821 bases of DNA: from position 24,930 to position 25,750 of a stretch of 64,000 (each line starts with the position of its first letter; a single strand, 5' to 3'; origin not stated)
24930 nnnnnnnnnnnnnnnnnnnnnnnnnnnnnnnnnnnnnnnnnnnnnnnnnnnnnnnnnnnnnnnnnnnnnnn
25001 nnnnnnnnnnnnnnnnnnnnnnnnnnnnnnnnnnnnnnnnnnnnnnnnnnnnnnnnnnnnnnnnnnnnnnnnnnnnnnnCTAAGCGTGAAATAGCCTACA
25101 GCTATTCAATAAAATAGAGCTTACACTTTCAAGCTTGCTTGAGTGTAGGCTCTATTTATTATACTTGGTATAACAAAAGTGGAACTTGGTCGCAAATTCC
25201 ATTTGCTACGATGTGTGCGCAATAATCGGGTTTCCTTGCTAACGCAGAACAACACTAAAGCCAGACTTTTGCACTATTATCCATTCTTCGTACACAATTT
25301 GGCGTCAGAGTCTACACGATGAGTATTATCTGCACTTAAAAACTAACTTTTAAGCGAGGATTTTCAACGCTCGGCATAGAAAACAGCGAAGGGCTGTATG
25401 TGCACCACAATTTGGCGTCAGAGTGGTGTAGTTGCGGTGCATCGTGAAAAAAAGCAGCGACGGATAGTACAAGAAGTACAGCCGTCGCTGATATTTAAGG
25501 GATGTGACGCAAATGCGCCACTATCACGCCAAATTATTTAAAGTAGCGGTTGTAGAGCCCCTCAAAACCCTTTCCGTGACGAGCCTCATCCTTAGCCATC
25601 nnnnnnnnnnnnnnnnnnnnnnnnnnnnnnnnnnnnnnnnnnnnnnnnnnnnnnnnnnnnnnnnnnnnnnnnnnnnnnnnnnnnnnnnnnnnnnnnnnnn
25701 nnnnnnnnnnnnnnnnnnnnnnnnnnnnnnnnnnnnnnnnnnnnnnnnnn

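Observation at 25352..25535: Second copy of the structured element overlaps the rubrerythrin stop codon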

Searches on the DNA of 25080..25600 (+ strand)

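Call 13: search_rna_families(source=window, start=25080, end=25600, threshold=evalue, max_evalue=10)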
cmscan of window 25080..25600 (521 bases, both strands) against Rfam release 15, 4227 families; matches with E-value up to 10: 5.
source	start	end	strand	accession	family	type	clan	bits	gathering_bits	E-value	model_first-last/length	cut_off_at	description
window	25110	25147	-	RF01102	PK1-TEV_CVMV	Cis-reg; leader;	-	19.1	40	2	1-37/37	no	5'-leader pseudoknot of TEV/CVMV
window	25156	25222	+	RF00257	mir-194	Gene; miRNA;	-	15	52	1.6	1-82/82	no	mir-194 microRNA precursor family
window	25112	25159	+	RF03818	MIR7994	Gene; miRNA;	-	14.7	100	8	1-90/90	no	MIR7994 microRNA precursor family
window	25296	25343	-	RF01646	ceN63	Gene; snRNA; snoRNA; CD-box;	-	14.5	65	6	1-69/69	no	Caenorhabditis snoRNA ceN63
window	25103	25210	+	RF01444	S_pombe_snR92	Gene; snRNA; snoRNA; HACA-box;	-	13.1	80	6.8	1-144/144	no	small nucleolar RNA snR92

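Call 81: search_dna_similar(query=window:25405-25540:+, collection=phages, mode=distant, max_evalue=0.001)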
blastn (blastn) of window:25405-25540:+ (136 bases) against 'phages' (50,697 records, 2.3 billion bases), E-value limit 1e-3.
No match.
